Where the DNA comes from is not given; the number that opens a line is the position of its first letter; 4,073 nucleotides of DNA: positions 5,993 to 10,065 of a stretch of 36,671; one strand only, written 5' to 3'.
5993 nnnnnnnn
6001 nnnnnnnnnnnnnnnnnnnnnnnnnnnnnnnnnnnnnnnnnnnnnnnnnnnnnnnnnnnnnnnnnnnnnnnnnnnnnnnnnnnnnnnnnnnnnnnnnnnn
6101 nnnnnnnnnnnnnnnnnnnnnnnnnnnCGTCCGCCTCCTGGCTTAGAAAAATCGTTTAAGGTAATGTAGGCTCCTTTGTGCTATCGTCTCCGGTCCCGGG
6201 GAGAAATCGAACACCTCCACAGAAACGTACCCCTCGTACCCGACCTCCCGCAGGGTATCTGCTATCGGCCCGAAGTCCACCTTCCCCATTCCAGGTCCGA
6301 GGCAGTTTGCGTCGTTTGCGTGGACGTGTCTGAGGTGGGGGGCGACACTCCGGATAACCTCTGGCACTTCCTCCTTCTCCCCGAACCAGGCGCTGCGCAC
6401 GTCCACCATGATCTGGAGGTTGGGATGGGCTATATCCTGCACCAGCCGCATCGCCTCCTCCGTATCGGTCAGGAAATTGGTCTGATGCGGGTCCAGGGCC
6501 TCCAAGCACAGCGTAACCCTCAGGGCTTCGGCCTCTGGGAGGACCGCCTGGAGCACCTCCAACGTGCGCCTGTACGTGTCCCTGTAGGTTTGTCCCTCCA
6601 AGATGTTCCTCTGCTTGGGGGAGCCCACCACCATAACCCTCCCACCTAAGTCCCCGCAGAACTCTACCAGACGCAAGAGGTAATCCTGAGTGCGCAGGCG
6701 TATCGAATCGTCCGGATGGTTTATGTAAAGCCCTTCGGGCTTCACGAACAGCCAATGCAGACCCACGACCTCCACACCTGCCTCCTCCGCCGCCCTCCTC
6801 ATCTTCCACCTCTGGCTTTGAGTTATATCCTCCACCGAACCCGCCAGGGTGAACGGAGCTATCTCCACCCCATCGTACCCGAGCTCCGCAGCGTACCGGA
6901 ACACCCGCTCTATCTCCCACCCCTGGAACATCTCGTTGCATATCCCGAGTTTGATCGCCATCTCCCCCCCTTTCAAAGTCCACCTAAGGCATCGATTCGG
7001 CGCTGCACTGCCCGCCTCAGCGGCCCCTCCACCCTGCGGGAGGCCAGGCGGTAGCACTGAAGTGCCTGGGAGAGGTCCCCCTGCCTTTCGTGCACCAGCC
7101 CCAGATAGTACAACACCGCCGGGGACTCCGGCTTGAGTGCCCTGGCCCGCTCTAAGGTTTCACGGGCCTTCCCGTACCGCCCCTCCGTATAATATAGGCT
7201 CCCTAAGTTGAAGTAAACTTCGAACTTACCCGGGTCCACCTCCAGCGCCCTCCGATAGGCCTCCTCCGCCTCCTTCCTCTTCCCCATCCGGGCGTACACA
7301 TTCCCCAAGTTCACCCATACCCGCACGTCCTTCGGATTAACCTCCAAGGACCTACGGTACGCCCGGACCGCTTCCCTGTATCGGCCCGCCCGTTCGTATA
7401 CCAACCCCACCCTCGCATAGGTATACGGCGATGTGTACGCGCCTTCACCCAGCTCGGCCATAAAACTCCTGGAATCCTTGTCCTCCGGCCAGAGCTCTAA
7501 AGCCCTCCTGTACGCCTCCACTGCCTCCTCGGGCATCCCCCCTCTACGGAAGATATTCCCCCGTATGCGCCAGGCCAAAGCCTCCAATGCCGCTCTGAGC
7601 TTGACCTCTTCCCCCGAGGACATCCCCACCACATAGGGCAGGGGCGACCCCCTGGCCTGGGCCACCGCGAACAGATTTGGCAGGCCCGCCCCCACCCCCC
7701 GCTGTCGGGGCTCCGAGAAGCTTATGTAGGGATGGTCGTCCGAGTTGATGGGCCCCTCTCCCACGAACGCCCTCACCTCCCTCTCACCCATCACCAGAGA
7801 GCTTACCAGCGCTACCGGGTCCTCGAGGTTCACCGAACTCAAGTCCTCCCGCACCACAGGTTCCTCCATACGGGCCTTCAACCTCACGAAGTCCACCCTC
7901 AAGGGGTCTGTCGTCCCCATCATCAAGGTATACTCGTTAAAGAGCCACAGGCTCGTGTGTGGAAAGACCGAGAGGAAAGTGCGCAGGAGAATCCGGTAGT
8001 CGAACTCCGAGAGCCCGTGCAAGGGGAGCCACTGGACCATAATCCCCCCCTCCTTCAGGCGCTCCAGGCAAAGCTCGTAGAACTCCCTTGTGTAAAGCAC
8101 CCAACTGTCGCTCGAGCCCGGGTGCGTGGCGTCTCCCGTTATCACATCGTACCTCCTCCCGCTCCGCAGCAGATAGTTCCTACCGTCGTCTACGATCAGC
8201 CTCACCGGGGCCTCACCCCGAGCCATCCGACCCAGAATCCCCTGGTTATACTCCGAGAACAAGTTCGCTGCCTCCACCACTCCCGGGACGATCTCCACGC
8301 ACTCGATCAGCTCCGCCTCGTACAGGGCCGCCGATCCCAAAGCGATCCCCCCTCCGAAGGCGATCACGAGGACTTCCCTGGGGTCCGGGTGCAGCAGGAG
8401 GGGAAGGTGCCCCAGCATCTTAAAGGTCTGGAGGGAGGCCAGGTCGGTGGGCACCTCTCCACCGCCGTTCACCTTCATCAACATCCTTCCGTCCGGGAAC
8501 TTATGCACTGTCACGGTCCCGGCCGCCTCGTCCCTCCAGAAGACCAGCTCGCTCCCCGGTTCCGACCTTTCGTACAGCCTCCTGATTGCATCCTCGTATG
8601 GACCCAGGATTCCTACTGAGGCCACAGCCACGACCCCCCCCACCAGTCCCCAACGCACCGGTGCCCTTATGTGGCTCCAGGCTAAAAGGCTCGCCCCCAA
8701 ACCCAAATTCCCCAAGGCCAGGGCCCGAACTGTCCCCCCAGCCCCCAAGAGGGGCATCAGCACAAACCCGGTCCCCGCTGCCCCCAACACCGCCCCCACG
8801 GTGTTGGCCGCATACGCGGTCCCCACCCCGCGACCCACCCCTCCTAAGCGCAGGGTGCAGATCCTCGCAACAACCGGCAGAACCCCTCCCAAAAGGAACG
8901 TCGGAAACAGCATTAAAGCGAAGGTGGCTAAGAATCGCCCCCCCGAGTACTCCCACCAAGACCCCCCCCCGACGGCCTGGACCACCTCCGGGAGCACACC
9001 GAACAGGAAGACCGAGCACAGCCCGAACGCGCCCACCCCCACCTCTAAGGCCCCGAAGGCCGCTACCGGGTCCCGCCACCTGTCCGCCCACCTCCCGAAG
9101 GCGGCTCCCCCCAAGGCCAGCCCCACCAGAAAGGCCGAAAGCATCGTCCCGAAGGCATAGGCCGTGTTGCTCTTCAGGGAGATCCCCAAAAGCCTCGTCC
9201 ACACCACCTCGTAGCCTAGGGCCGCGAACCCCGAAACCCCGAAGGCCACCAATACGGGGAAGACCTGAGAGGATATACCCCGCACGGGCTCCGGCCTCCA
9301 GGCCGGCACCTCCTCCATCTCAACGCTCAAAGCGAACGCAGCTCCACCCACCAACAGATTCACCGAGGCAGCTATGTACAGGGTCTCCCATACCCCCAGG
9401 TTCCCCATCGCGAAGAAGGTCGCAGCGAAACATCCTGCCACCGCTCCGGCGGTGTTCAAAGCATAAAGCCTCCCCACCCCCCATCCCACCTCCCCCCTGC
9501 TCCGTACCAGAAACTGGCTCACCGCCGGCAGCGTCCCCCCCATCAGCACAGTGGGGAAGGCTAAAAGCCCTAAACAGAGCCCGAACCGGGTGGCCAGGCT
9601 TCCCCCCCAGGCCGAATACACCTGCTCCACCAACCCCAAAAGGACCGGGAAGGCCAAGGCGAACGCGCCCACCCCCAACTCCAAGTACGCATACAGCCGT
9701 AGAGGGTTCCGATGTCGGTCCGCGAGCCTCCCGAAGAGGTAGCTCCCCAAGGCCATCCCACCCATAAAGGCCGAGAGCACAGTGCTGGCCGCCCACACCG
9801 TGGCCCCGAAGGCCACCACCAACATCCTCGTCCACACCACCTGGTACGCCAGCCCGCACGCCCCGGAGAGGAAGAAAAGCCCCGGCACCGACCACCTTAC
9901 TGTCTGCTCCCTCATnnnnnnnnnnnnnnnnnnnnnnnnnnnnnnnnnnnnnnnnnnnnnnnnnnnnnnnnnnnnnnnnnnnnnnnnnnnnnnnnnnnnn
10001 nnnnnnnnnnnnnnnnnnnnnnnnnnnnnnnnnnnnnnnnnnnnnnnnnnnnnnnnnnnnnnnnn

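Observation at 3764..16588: Ten-gene, translationally coupled operon with an unusual enzyme set behind a sugar ABC importer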

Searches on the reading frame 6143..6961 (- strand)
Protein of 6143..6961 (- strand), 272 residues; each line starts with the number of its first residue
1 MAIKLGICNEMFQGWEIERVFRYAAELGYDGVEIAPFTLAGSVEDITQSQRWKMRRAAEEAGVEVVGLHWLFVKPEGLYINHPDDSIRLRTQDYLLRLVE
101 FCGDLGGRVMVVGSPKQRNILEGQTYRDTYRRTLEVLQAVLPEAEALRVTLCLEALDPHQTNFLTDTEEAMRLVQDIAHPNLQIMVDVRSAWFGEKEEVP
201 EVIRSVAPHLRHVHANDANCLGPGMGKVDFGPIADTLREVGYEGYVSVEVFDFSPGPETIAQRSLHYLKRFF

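Call 8: search_protein_families(library=pfam, proteins=[window:6143-6961:-], max_evalue=0.01)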
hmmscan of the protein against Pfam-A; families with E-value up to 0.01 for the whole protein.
window:6143-6961:- (272 aa): 1 family
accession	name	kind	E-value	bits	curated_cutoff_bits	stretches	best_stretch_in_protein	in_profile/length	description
PF01261.30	AP_endonuc_2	-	9.7e-42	143.8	31.1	1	21-270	1-248/249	Xylose isomerase-like TIM barrel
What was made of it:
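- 6143..6961 (-): Xylose-isomerase-like TIM barrel, ketose or keto-acid epimerase-like (272 aa). AP_endonuc_2 at 143.8 bits (call 8).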

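Call 9: search_protein_families(library=ncbifam, proteins=[window:6143-6961:-], max_evalue=0.01)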
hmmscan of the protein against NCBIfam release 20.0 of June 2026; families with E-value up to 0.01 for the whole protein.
window:6143-6961:- (272 aa): 11 families
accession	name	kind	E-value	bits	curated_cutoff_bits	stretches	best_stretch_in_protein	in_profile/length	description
NF041099.2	keto_glucon_epim_IolO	equivalog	2.7e-34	118.7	300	1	17-271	23-267/269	5-keto-L-gluconate epimerase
NF051856.1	PsicseEpim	equivalog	1.4e-22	80.8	300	1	21-251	22-246/287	D-psicose 3-epimerase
NF007360.0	PRK09856.1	equivalog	2e-18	66.9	305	1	4-266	2-265/276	fructoselysine 3-epimerase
TIGR03234.1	OH-pyruv-isom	equivalog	5.1e-15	55.5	353.45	1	11-259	10-246/254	hydroxypyruvate isomerase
NF009688.0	PRK13209.1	subfamily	2.5e-09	36.5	317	1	15-251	21-255/286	L-ribulose-5-phosphate 3-epimerase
NF043033.1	OxoTetrIsom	equivalog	3.3e-09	36.9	325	1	121-249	105-236/251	2-oxo-tetronate isomerase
NF009689.0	PRK13210.1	subfamily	2.1e-07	30.4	200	1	21-251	23-257/286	L-ribulose-5-phosphate 3-epimerase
NF007444.0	PRK09997.1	equivalog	5.4e-06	26.1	465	1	162-268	153-254/258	hydroxypyruvate isomerase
NF041277.1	coba_remo_CbiR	equivalog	8.6e-06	25.4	105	1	75-253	67-237/249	cobamide remodeling phosphodiesterase CbiR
TIGR00542.1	hxl6Piso_put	equivalog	1.3e-05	24.7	272.15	1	82-251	83-250/279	L-ribulose-5-phosphate 3-epimerase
TIGR04379.1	myo_inos_iolE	equivalog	5e-05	23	290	0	223-249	239-265/290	myo-inosose-2 dehydratase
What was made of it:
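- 6143..6961 (-): IolO-like at 118.7 bits, cut-off 300 (call 9).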

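Call 35: find_encoding_contigs(protein=window:6143-6961:-, flank=10000, max_places=6)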
Protein window:6143-6961:- (272 aa): 5 contigs read that carry it; 5 places shown.
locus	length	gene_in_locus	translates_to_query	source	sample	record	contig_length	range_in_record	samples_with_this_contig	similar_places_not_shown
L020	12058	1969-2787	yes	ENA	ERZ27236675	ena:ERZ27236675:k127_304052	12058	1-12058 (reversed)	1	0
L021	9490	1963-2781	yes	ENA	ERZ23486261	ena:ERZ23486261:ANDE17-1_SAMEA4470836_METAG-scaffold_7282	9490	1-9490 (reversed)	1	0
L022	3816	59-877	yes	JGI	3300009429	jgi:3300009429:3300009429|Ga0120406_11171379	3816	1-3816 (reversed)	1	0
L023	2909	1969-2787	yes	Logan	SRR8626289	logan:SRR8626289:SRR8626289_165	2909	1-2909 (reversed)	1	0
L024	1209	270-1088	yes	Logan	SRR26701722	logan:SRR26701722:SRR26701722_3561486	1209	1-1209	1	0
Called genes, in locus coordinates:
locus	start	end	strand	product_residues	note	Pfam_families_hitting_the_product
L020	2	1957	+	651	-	?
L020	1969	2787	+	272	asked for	PF01261:AP_endonuc_2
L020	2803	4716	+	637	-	PF01663:Phosphodiest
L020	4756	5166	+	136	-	-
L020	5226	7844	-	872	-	PF02861:Clp_N, PF23569:NBD_SMAX1, PF00004:AAA, PF17871:AAA_lid_9, PF07724:AAA_2, PF00004:AAA, PF07728:AAA_5, PF10431:ClpB_D2-small, +9 more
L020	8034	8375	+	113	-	-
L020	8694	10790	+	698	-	PF01301:Glyco_hydro_35, PF02449:Glyco_hydro_42, PF08532:Glyco_hydro_42M (weak), PF22369:GLMA_2nd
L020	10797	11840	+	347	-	PF01408:GFO_IDH_MocA, PF02894:GFO_IDH_MocA_C, PF22725:GFO_IDH_MocA_C3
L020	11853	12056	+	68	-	?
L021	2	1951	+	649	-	?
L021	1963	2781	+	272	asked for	PF01261:AP_endonuc_2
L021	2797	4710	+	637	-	PF01663:Phosphodiest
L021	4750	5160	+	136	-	-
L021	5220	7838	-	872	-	PF02861:Clp_N, PF23569:NBD_SMAX1, PF00004:AAA, PF17871:AAA_lid_9, PF07724:AAA_2, PF00004:AAA, PF07728:AAA_5, PF10431:ClpB_D2-small, +9 more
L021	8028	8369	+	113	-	-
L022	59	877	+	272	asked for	PF01261:AP_endonuc_2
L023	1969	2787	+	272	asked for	PF01261:AP_endonuc_2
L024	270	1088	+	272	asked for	PF01261:AP_endonuc_2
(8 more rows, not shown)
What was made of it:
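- A GlmA-type GH35/42 gene and a Gfo/Idh/MocA gene lie about 5 kb beyond the 3' end in L020 (call 35).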

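Call 42: search_solved_structures(query=window:6143-6961:-, max_evalue=0.00001)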
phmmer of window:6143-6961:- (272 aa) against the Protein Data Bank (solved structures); distinct sequences matched with E-value up to 0.00001: 23.
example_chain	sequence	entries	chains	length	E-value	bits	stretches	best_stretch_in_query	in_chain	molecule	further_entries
2zvr_A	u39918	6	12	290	2.4e-23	86.3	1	21-270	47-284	Uncharacterized protein TM_0416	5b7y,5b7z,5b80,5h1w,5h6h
7x7w_A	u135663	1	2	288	2.2e-16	63.4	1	22-251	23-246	D-PSICOSE 3-EPIMERASE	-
3vni_A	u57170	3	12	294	8.2e-15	58.3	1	13-251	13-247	Xylose isomerase domain protein TIM barrel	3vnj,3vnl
3vnk_A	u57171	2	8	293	1e-14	57.9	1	14-251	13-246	Xylose isomerase domain protein TIM barrel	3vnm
7e9w_A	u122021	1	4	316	1.2e-14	57.7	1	13-251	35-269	D-psicose 3-epimerase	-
8xiv_A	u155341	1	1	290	1.5e-14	57.3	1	131-253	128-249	D-tagatose 3-epimerase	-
8xix_A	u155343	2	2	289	1.7e-14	57.2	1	131-253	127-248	D-tagatose 3-epimerase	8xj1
2ou4_A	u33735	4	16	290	3.8e-13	52.8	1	23-253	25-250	D-tagatose 3-epimerase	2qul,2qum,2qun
4xsl_A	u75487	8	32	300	5.4e-13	52.3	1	23-253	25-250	D-tagatose 3-epimerase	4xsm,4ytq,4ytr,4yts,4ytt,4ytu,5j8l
4pgl_A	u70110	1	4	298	9e-13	51.6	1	23-256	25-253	D-tagatose 3-epimerase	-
4q7i_A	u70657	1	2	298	9.2e-13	51.5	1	23-255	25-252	D-tagatose 3-epimerase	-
3vyl_A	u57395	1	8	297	2.1e-12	50.4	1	78-262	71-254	L-ribulose 3-epimerase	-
2hk0_A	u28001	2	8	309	2.3e-12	50.2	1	128-253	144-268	D-PSICOSE 3-EPIMERASE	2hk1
6wn6_A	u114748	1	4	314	3.6e-10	43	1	3-257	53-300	3-keto-D-glucoside 4-epimerase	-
4pfh_A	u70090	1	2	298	3.8e-10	43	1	25-253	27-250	D-tagatose 3-epimerase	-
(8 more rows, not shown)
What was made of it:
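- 6143..6961 (-): Best PDB match is TM_0416 (call 42).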

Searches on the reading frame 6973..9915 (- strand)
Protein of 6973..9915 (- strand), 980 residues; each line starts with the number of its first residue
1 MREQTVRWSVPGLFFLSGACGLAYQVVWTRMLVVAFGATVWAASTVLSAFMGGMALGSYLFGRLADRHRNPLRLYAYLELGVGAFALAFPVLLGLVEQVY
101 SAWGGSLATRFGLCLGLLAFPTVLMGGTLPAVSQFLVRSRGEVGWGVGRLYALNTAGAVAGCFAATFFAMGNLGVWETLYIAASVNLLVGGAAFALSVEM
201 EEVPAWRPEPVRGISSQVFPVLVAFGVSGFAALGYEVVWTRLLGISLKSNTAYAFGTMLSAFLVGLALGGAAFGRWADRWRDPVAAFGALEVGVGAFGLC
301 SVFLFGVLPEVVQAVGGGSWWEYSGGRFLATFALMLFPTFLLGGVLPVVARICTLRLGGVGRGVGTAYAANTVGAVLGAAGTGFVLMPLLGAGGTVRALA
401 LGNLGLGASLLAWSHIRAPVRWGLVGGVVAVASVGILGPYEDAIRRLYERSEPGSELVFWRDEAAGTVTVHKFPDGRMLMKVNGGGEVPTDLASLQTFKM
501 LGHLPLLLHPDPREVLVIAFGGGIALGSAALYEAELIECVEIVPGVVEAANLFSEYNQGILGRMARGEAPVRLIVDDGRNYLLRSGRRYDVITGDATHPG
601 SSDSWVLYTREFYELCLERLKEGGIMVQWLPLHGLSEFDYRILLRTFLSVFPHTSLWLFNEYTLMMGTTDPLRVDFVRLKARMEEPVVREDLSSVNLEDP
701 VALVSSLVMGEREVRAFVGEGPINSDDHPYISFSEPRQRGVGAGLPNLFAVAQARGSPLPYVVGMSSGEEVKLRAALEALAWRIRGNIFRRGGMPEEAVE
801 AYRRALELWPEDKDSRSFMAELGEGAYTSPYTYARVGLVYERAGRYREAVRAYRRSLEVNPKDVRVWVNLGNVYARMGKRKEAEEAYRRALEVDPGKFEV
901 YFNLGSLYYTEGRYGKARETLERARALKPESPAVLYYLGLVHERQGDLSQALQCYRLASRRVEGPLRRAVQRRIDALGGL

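Call 8: search_protein_families(library=pfam, proteins=[window:6973-9915:-], max_evalue=0.01)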
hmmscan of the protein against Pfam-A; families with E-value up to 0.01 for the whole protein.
window:6973-9915:- (980 aa): 28 families (the best 25 are shown)
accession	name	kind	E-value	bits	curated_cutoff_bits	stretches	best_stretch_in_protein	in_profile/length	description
PF00515.34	TPR_1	-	1.5e-40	135.9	27.8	5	865-895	2-32/34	Tetratricopeptide repeat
PF07719.23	TPR_2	-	1.6e-37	124.9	27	5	865-896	2-33/34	Tetratricopeptide repeat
PF13414.12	TPR_11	-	1.2e-30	105.4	26.8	4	838-878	2-42/42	TPR repeat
PF13181.12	TPR_8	-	1.4e-28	97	25.7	3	865-895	2-32/34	Tetratricopeptide repeat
PF13432.12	TPR_16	-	3e-28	98.3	32.7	4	870-932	3-65/65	Tetratricopeptide repeat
PF13428.12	TPR_14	-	6.9e-25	85.4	23.5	4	835-872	6-43/44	Tetratricopeptide repeat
PF13424.12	TPR_12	-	1.4e-22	80.1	30.1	3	865-928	4-75/77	Tetratricopeptide repeat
PF13176.12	TPR_7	-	8.4e-21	72.7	27.9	2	867-895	2-32/36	Tetratricopeptide repeat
PF14559.12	TPR_19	-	2.5e-19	69.8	25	2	843-896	4-57/68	Tetratricopeptide repeat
PF13431.12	TPR_17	-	2.5e-18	65.2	24.4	2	886-919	1-34/34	Tetratricopeptide repeat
PF13174.12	TPR_6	-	2.4e-16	59.6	26.3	0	934-956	2-24/33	Tetratricopeptide repeat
PF23914.1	TPR_CcmH_CycH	-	2.6e-14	53.8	42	1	852-960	38-149/158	Cytochrome c-type biogenesis protein H TPR domain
PF01564.23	Spermine_synth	-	1.3e-13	51.3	22.9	1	499-628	6-130/186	Spermine/spermidine synthase domain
PF13429.12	TPR_15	-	1.7e-12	47.8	26.2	0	775-816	142-183/280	Tetratricopeptide repeat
PF13371.12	TPR_9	-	8.2e-12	45.4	35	2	839-895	4-60/73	Tetratricopeptide repeat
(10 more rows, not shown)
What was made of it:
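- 6973..9915 (-): 980-aa membrane protein: duplicated MFS-like membrane region, a spermidine-synthase-like domain and C-terminal TPRs. Spermine_synth plus TPR families (call 8).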

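Call 9: search_protein_families(library=ncbifam, proteins=[window:6973-9915:-], max_evalue=0.01)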
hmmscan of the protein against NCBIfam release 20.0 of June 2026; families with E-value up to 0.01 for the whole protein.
window:6973-9915:- (980 aa): 37 families (the best 25 are shown)
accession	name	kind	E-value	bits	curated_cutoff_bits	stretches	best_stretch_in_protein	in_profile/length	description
NF037959.1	MFS_SpdSyn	subfamily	1.6e-32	112.9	40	3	19-198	2-183/480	fused MFS/spermidine synthase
NF002956.0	PRK03612.1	equivalog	4.7e-29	101.2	472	2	217-627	18-414/522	polyamine aminopropyltransferase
NF033920.0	C39_PA2778_fam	equivalog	2.7e-20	72.9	150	3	833-929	159-255/255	PA2778 family cysteine peptidase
NF040959.1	MamA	equivalog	4.4e-20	72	200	1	835-956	76-197/204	magnetosome protein MamA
NF002010.0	PRK00811.1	equivalog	3.3e-19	69.2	260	1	500-660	67-223/287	polyamine aminopropyltransferase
TIGR02521.1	type_IV_pilW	equivalog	1.7e-17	63.7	154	1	835-947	36-150/234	type IV pilus biogenesis/stability protein PilW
TIGR02917.1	PEP_TPR_lipo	equivalog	1.8e-17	62.6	312.2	1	835-961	741-866/899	XrtA/PEP-CTERM system TPR-repeat protein PrsT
TIGR00417.1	speE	equivalog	6.2e-17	61.7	249.55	1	499-629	60-185/271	spermidine synthase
NF002725.1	PRK02603.1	equivalog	1.3e-16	61.1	143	3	830-924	35-132/173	photosystem I assembly protein Ycf3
NF047507.1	TPR_BatC_Lepto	exception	2.5e-12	46.7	175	1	868-898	100-130/214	TPR repeat-containing protein BatC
TIGR02552.1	LcrH_SycD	equivalog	7e-12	45.2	104.8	2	834-894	56-116/136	SycD/LcrH family type III secretion system chaperone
NF047371.1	FlcA_CTERM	equivalog_domain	6.2e-11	41.5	300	1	788-960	356-535/646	periplasmic flagellar collar protein FlcA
NF033758.1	gliding_GltE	equivalog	1.6e-10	40.5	225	1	830-956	222-349/411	adventurous gliding motility TPR repeat lipoprotein GltE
NF033762.1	social_mot_Tgl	equivalog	1.8e-10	40.6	225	1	844-956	80-192/252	social motility TPR repeat lipoprotein Tgl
TIGR00540.1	TPR_hemY_coli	hypoth_equivalog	1e-09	37.7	142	1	895-958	323-385/385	heme biosynthesis-associated TPR protein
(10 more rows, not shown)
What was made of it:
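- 6973..9915 (-): NF037959 fused MFS/spermidine synthase at 112.9 bits, cut-off 40 (call 9).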
